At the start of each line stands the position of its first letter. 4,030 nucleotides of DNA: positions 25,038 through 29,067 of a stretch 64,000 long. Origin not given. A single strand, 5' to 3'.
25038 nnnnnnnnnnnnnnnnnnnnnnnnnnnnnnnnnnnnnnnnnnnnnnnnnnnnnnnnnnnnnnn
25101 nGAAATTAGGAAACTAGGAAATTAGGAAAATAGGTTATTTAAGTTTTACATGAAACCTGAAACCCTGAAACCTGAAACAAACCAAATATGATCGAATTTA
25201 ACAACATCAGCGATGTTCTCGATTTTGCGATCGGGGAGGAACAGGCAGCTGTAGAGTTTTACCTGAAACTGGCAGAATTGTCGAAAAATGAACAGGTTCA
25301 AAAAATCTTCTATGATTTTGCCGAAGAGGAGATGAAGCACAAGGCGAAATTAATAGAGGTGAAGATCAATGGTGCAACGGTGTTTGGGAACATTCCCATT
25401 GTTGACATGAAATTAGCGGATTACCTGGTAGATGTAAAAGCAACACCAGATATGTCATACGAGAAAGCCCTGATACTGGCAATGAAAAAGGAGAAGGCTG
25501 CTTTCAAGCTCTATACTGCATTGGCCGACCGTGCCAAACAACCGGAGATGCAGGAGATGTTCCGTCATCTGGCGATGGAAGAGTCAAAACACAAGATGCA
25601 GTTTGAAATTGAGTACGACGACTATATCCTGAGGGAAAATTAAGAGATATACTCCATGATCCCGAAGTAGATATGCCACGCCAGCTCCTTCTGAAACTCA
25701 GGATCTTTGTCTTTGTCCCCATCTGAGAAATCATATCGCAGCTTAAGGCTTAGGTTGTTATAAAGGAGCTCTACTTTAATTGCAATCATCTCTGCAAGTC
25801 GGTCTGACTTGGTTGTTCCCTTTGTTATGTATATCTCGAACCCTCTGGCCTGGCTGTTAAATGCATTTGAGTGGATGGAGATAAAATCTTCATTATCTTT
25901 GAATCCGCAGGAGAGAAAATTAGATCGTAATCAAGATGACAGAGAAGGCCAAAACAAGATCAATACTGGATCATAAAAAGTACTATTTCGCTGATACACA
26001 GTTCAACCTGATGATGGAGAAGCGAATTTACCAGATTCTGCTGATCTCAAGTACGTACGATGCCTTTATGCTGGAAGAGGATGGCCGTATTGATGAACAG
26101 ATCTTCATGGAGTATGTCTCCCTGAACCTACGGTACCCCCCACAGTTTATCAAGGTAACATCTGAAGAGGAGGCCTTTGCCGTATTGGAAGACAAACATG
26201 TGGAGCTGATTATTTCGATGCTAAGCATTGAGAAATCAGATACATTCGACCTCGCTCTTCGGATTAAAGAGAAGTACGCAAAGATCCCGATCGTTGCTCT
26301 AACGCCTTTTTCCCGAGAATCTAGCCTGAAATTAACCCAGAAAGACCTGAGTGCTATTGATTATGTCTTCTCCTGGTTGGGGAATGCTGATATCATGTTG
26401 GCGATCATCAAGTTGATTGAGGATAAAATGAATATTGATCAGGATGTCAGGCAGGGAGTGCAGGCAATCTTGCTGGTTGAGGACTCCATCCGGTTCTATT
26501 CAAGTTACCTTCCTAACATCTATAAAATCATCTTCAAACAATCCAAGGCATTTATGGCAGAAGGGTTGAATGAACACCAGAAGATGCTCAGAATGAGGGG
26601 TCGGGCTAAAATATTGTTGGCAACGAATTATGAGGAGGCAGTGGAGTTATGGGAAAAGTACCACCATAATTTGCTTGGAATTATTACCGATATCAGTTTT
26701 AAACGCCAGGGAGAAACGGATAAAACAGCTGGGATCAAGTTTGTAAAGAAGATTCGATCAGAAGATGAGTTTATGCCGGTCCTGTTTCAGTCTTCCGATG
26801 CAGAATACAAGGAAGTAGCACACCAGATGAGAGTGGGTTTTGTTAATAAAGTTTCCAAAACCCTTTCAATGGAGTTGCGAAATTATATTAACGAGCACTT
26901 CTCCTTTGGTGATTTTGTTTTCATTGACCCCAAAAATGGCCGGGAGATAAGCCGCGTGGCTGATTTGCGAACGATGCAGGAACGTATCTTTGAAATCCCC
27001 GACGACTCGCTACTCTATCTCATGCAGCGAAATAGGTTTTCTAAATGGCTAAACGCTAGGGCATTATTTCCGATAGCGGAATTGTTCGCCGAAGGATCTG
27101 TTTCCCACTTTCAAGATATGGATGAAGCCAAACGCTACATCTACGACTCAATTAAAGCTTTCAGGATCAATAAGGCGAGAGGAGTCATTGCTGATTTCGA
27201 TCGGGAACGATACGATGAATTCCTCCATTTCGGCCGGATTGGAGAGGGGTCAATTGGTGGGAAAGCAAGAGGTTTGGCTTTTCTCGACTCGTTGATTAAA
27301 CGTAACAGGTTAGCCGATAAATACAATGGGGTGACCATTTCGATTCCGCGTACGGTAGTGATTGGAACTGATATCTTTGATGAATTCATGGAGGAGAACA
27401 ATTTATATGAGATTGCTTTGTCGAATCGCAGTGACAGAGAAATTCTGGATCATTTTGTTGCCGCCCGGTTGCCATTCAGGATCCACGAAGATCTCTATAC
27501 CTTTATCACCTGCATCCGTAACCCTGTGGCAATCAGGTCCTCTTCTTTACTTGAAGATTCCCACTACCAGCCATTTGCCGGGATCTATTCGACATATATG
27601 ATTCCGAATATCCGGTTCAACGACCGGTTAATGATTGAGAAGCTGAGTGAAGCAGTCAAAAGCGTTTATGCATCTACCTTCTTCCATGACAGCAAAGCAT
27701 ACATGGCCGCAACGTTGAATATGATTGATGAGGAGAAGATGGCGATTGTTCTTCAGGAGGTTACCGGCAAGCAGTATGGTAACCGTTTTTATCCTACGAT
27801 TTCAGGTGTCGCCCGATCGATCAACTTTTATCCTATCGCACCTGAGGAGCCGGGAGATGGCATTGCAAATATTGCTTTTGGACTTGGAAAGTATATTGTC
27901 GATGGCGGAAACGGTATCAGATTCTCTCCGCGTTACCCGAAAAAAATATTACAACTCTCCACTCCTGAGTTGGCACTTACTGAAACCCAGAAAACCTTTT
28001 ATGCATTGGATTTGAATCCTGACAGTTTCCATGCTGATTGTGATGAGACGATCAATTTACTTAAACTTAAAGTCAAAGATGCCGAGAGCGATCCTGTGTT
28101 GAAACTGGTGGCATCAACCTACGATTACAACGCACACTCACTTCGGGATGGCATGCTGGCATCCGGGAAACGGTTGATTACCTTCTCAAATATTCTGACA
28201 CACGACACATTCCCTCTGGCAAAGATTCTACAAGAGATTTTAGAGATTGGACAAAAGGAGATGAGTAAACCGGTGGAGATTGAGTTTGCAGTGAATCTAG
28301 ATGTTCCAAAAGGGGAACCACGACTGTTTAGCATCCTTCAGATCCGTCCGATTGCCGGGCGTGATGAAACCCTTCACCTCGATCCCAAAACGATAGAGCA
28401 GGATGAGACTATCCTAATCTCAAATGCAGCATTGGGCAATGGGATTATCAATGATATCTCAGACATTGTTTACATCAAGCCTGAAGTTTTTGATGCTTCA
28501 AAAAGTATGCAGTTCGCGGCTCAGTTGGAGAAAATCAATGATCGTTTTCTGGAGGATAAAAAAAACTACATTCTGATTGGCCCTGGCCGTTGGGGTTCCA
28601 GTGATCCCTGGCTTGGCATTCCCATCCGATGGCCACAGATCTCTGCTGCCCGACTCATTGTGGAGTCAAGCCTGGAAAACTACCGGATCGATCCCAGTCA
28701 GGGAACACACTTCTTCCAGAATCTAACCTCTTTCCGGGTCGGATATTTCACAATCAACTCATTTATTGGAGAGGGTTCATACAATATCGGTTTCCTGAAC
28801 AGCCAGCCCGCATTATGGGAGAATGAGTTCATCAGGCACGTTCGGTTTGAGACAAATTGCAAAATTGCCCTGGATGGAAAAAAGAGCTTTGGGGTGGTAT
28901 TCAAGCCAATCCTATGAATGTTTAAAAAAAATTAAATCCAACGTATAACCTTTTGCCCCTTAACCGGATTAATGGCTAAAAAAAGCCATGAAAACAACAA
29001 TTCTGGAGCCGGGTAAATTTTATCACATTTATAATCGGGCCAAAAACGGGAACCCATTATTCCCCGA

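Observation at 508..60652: Pervasive family of degenerate 7-8 nt periodic 'word' arrays packed against gene ends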

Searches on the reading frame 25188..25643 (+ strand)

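Call 18: search_protein_families(library=pfam, proteins=[window:25188-25643:+])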
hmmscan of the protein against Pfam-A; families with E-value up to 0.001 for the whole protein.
window:25188-25643:+ (151 aa): 5 families
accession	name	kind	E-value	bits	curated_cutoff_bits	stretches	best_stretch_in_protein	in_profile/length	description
PF02915.23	Rubrerythrin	-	9.2e-15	55.7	22.8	2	94-145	2-55/137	Rubrerythrin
PF22277.2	EncFtn-like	-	4.1e-07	30.1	27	0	15-57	23-65/85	EncFtn-like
PF13668.12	Ferritin_2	-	5.1e-05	23.9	24.7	1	9-136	4-129/138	Ferritin-like domain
PF09968.15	DUF2202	-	0.00018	21.7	22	0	94-146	4-52/162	Uncharacterized protein domain (DUF2202)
PF00210.30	Ferritin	-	0.00088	19.7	24.5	0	35-139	31-132/142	Ferritin-like domain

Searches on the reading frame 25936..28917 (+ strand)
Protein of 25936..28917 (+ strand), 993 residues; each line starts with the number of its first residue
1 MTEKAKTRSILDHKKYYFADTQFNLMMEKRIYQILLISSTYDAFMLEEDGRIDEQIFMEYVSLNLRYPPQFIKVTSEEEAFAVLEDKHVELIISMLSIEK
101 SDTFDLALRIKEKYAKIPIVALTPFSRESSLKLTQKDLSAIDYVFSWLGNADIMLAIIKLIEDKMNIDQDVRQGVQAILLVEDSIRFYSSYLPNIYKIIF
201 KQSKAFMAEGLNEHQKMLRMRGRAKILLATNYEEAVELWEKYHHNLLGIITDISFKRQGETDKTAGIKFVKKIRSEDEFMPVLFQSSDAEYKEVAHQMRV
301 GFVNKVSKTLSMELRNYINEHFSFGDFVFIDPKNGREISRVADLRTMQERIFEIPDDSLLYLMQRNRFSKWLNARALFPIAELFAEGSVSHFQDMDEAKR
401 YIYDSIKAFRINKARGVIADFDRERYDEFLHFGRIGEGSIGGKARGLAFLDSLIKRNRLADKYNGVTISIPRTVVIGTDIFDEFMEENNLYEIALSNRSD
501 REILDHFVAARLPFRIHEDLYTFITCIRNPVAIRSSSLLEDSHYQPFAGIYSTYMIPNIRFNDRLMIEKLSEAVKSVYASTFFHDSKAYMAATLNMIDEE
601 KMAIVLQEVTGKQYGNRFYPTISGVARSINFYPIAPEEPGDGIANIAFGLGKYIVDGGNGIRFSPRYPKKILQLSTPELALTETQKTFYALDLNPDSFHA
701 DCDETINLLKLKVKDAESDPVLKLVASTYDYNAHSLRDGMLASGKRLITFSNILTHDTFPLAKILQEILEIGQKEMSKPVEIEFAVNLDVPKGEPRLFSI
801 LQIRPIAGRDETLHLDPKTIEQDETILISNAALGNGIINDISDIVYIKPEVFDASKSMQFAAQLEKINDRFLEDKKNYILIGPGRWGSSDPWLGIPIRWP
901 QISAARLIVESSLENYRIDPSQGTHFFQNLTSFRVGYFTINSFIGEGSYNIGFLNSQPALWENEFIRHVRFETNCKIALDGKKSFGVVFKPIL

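Call 18: search_protein_families(library=pfam, proteins=[window:25936-28917:+])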
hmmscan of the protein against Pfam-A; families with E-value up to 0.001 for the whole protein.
window:25936-28917:+ (993 aa): 2 families
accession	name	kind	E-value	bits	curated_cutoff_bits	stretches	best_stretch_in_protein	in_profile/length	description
PF01326.24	PPDK_N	-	6.8e-41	141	27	1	439-819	3-322/328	Pyruvate phosphate dikinase, AMP/ATP-binding domain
PF00072.30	Response_reg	-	9.9e-12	45.5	30.2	1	215-312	15-103/111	Response regulator receiver domain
